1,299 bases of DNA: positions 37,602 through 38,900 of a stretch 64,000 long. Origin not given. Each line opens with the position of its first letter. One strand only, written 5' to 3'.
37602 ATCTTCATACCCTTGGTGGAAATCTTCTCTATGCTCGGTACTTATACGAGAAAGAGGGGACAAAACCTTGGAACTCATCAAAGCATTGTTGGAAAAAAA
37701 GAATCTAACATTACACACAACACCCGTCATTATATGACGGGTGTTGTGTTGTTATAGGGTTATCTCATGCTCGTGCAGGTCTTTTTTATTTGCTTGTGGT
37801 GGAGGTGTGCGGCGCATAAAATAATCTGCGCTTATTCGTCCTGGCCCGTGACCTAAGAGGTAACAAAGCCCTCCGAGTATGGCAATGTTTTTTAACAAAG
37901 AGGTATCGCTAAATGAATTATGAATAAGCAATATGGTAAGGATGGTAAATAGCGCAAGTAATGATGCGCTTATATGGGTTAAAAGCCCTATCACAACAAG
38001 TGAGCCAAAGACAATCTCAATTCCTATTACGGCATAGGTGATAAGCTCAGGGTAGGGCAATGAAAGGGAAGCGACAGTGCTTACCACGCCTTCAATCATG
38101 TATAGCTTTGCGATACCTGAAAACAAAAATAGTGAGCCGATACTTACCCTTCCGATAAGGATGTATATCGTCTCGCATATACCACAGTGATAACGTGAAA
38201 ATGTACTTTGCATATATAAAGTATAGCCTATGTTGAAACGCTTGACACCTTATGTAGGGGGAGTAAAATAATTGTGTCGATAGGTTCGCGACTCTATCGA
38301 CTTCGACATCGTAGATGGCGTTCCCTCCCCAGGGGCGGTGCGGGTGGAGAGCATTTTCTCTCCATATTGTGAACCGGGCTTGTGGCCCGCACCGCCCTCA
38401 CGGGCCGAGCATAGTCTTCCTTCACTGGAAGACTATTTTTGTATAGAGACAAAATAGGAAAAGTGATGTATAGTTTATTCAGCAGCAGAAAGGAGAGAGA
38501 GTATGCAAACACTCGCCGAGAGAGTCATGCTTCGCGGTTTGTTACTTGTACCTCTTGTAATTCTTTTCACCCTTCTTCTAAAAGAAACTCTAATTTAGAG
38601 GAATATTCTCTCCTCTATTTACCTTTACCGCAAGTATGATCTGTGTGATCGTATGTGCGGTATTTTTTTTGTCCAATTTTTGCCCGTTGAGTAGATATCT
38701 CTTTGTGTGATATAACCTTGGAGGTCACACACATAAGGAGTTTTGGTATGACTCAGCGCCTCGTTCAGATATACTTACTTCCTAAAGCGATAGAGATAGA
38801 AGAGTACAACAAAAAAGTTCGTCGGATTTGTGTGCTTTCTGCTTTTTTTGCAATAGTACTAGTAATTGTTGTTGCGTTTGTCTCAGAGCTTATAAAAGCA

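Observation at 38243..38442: Compact promoter-to-terminator structured RNA of unknown class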

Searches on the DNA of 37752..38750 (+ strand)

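Call 4: search_rna_families(source=window, start=38150, end=38750, threshold=evalue, max_evalue=10, show_alignments=5)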
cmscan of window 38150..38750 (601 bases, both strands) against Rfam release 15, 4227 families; matches with E-value up to 10: 2.
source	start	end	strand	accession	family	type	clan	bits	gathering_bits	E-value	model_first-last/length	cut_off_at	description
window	38262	38301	-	RF01088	TLS-PK5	Cis-reg;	-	19.2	70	0.94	1-68/68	no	Pseudoknot of tRNA-like structure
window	38592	38669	+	RF02892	SR6_antitoxin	Gene; antisense;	-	15.2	55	9.6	1-104/104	no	Bacillus SR6 antitoxin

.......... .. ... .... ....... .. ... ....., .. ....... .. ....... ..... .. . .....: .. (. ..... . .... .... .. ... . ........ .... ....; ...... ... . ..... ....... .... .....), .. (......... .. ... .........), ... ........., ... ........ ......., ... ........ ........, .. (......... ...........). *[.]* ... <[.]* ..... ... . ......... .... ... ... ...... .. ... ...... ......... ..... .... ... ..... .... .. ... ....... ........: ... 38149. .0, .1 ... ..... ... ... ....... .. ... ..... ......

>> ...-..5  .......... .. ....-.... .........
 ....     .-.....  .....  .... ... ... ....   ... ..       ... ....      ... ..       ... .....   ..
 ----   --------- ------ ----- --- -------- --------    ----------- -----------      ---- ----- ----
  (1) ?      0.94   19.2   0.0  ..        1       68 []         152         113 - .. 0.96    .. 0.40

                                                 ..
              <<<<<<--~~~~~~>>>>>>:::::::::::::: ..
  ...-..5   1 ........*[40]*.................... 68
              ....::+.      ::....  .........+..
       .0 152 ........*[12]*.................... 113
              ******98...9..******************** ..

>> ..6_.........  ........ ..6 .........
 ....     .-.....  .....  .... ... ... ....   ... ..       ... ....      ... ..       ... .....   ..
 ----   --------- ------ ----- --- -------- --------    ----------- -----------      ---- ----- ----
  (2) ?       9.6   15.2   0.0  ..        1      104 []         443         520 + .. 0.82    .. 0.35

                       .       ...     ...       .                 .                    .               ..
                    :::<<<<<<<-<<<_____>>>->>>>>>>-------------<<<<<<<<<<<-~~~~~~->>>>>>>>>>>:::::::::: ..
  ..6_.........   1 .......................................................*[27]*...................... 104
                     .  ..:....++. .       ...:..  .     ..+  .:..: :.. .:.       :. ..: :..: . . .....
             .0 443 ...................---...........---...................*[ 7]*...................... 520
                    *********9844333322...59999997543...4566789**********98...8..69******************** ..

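Call 30: build_rna_model(alignment_id=A3)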
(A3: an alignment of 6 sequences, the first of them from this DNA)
Model R1 built from alignment A3 (6 sequences, 204 columns); structure: RNAalifold consensus.
model positions 167; base pairs 42; branch points 3; effective number of sequences 2.06; information 0.59 bits per position. Calibrated on 0.2 Mb of random sequence (short: E-values are rough).
structure used (alignment columns):
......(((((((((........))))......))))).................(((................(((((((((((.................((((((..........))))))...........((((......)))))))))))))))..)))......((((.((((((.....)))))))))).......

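Call 32: search_with_rna_model(model_id=R1, sources=[window, L001, L003, L005, L007, L008, L009, L010, L011, L012, L013, L014, L015, L016, L017, L018, L019, L020, L021, L022, L023, L024, L025, L026, L027, L028, L029, L030, L031, L032, L033, L034, L035, L036, L037, L038, L039, L040, L041, L042, L043, L044, L045, L046, L047, L048, L049, L050, L051, L052, L053, L054, L055, L056, L057, L058, L059, L060, L061, L062, L063, L064, L065, L066, L067, L068, L069, L070, L071, L072, L073, L074, L075, L076, L077, L078, L079, L080, L081, L082, L083, L084, L085, L086, L087, L088, L089, L090, L091, L092, L093, L094, L095, L096, L097, L098, L099, L100, L101, L102], max_evalue=1)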
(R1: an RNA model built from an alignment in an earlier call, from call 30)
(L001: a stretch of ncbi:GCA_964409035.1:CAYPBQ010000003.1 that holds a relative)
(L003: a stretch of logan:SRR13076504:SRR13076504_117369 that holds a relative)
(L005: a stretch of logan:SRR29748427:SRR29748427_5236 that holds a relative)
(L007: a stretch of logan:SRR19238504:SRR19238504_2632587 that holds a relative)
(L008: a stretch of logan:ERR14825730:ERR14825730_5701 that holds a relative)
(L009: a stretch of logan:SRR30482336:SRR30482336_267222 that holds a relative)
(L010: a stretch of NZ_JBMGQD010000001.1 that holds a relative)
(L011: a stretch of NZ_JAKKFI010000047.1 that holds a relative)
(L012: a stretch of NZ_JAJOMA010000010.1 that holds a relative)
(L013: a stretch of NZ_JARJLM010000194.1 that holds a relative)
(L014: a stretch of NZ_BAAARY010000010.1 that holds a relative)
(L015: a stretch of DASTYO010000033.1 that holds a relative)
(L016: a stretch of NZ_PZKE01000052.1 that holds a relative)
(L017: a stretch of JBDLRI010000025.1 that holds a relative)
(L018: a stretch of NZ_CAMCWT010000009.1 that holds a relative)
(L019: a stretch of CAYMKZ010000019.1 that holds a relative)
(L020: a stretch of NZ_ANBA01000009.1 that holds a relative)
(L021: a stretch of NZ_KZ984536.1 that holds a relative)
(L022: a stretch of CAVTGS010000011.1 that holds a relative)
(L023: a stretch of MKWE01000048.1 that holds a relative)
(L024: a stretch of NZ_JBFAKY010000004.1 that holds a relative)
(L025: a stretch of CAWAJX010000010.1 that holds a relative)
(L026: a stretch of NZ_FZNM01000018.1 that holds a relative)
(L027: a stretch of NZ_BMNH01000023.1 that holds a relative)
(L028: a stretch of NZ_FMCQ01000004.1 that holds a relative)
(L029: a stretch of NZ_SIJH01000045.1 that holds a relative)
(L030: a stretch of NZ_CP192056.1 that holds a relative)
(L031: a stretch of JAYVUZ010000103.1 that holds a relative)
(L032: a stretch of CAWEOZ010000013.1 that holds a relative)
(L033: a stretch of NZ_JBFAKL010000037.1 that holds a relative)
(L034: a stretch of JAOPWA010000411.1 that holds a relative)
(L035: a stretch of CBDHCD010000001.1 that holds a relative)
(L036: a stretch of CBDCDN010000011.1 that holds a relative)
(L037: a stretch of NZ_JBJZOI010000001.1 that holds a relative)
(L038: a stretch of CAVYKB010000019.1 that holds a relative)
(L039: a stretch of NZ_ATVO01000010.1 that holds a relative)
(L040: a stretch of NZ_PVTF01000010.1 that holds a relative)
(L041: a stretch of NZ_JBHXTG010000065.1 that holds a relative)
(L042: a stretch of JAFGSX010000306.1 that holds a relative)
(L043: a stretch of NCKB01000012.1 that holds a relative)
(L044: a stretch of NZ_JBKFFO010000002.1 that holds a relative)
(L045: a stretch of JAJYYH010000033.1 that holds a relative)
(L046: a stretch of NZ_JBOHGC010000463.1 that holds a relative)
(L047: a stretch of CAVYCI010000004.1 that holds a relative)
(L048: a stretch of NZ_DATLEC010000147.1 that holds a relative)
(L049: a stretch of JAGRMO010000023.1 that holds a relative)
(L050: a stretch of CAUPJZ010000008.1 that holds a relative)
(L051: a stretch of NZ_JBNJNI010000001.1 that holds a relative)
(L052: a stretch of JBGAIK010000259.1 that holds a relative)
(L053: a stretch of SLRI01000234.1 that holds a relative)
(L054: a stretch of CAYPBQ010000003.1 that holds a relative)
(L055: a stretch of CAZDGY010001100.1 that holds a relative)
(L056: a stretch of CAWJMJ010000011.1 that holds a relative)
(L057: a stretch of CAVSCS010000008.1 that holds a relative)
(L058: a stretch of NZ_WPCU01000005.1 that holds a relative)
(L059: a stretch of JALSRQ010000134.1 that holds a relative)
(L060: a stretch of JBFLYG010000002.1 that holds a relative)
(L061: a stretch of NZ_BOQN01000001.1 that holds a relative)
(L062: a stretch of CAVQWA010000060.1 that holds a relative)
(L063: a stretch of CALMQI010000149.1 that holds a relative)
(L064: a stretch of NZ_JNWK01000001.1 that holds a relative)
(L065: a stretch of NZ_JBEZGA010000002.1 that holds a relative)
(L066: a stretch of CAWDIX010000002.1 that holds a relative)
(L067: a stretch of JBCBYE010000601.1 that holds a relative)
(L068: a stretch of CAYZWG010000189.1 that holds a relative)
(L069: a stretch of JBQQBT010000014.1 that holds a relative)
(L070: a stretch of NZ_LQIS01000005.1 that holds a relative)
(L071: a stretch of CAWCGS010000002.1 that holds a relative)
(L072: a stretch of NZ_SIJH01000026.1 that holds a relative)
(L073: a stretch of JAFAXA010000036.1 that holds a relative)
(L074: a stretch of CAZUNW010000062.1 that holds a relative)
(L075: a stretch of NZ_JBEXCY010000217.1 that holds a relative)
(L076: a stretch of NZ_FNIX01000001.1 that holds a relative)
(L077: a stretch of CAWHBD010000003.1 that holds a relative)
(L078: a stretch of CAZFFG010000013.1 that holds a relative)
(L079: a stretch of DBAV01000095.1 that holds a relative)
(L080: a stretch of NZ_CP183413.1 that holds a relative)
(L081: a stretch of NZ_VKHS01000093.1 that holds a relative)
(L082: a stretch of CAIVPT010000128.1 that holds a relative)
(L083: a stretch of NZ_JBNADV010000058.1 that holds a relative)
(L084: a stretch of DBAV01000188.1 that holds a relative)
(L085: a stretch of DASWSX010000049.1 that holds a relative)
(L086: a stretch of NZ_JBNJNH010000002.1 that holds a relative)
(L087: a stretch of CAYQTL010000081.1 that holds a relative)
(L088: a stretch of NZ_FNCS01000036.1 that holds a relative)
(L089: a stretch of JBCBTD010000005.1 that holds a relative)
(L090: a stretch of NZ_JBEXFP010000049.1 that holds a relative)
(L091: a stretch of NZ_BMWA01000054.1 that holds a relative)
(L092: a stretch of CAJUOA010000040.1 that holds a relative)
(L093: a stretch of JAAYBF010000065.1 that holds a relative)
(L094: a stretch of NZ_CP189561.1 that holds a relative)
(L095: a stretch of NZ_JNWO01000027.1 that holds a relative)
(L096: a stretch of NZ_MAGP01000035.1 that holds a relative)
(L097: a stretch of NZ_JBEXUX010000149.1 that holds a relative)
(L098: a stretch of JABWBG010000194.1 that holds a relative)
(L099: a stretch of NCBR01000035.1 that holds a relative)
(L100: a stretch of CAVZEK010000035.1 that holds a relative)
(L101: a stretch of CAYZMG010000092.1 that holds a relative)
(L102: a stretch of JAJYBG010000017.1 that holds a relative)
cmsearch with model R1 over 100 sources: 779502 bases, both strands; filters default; matches with E-value up to 1: 44.
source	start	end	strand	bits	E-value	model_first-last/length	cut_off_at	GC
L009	371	542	-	166.8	1.1e-38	1-167/167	no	0.57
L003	1045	1210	-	163.8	6.1e-38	1-167/167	no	0.57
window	38270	38442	+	146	1.6e-33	1-167/167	no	0.55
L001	5669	5831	-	144.8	3.2e-33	1-167/167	no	0.59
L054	7565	7727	+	144.8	3.2e-33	1-167/167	no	0.59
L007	487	668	-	106.7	9.2e-24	1-167/167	no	0.55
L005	5761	5943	-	99.3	6.2e-22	1-167/167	no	0.62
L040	5848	5908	+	25.2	0.0015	58-122/167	no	0.74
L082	5463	5521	+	23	0.0052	55-126/167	no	0.78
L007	519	613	+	22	0.0093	47-129/167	no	0.6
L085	3214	3294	-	21.2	0.015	58-122/167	no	0.74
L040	5848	5908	-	20.9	0.017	58-122/167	no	0.74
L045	965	1028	+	20.5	0.022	58-122/167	no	0.73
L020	2941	2994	+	20.5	0.022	58-122/167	no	0.76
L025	4764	4914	-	20.3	0.025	1-167/167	no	0.7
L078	2442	2504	+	19.9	0.031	58-122/167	no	0.75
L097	2156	2235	-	19.3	0.044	55-127/167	no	0.79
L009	409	486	+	18.6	0.067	50-127/167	no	0.64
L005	5798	5889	+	18.5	0.07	50-127/167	no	0.66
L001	5704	5784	+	18.3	0.076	48-128/167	no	0.64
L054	7612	7692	-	18.3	0.076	48-128/167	no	0.64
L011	6195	6277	+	17.3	0.14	39-130/167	no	0.76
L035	4761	4824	-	17.3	0.14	58-122/167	no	0.78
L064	3697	3759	-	16.9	0.17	57-123/167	no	0.79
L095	7717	7780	-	16.5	0.22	58-122/167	no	0.77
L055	1320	1481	+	16.1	0.27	1-167/167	no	0.67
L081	4190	4250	+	16.1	0.27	58-122/167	no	0.75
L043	1317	1394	+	16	0.29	58-122/167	no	0.63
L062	4860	4935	+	15.8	0.33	58-122/167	no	0.8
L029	1301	1369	-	15.5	0.38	58-122/167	no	0.71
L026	2470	2538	+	15.5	0.38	58-122/167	no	0.71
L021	4677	4745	-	15.5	0.38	58-122/167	no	0.71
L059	1623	1704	+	15.1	0.47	58-122/167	no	0.76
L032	4413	4476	+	15.1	0.49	58-122/167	no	0.72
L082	5465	5518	-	14.9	0.55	57-123/167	no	0.8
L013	2370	2433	+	14.9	0.55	58-122/167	no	0.77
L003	1179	1204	+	14.7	0.59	7-31/167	no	0.58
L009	511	536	+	14.7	0.59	7-31/167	no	0.62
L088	654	838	-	14.5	0.67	1-167/167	no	0.61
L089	3074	3131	-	14.3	0.75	58-122/167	no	0.78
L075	7054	7108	-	14.2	0.79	58-122/167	no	0.73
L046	2049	2124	-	14.2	0.81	58-122/167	no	0.75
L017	3465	3534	+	14.1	0.87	58-122/167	no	0.8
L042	1979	2051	-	14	0.92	58-122/167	no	0.68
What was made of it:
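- There is one copy per 64-kb window (call 32).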

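Call 33: search_with_rna_model(model_id=R1, sources=[L103, L104, L105, L106, L107, L108, L109, L110, L111, L112, L113, L114, L115, L116, L117, L118, L119, L120, L121, L122, L123, L124, L125, L126, L127, L128], max_evalue=1)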
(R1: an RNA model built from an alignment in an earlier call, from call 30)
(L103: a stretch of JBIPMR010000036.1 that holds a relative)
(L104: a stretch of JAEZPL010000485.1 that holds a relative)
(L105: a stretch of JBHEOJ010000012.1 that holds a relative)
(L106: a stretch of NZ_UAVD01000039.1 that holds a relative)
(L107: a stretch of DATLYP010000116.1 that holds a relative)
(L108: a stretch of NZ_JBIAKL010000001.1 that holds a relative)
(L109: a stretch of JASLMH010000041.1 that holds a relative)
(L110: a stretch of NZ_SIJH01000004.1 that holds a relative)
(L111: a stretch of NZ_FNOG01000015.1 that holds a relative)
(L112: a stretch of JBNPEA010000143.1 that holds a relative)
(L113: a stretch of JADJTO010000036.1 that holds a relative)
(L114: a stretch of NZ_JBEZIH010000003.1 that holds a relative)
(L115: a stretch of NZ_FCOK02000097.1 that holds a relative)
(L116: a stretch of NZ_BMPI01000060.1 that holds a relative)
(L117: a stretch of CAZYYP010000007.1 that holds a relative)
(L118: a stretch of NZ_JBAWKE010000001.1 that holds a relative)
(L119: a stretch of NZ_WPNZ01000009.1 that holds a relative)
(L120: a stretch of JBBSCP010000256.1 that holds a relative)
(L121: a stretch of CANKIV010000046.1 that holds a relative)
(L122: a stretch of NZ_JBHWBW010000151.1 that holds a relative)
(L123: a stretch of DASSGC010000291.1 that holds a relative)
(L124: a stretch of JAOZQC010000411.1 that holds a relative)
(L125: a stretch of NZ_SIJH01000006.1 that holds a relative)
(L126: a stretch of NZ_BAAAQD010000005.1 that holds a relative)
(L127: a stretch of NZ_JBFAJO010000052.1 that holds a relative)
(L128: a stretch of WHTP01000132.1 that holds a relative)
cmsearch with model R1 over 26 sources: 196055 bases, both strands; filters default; matches with E-value up to 1: 12.
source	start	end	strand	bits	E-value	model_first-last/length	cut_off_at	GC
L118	2320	2382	-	19.6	0.0095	57-123/167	no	0.75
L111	2370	2427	+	19.1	0.012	58-122/167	no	0.81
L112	4118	4261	+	17.5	0.032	1-167/167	no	0.65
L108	7091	7157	-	15.9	0.076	58-122/167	no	0.79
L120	3121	3186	+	15.1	0.12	58-122/167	no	0.79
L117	6397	6453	+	14.6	0.16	58-122/167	no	0.79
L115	5633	5688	-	14.3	0.19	58-122/167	no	0.66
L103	7643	7705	-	13.5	0.3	58-122/167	no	0.68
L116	4994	5060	+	12.9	0.43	58-122/167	no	0.73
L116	5006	5060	-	12.1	0.66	58-122/167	no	0.73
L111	2370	2427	-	12.1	0.67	58-122/167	no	0.81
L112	4170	4222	-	11.7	0.84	58-122/167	no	0.75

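Call 38: search_with_rna_model(model_id=R1, sources=[L129, L130, L131], max_evalue=1, show_alignments=3)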
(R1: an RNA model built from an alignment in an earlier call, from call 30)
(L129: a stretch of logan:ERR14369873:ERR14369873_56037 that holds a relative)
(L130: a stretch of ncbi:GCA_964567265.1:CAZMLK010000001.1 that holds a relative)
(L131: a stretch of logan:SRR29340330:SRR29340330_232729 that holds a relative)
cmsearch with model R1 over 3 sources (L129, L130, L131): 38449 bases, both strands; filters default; matches with E-value up to 1: 0.
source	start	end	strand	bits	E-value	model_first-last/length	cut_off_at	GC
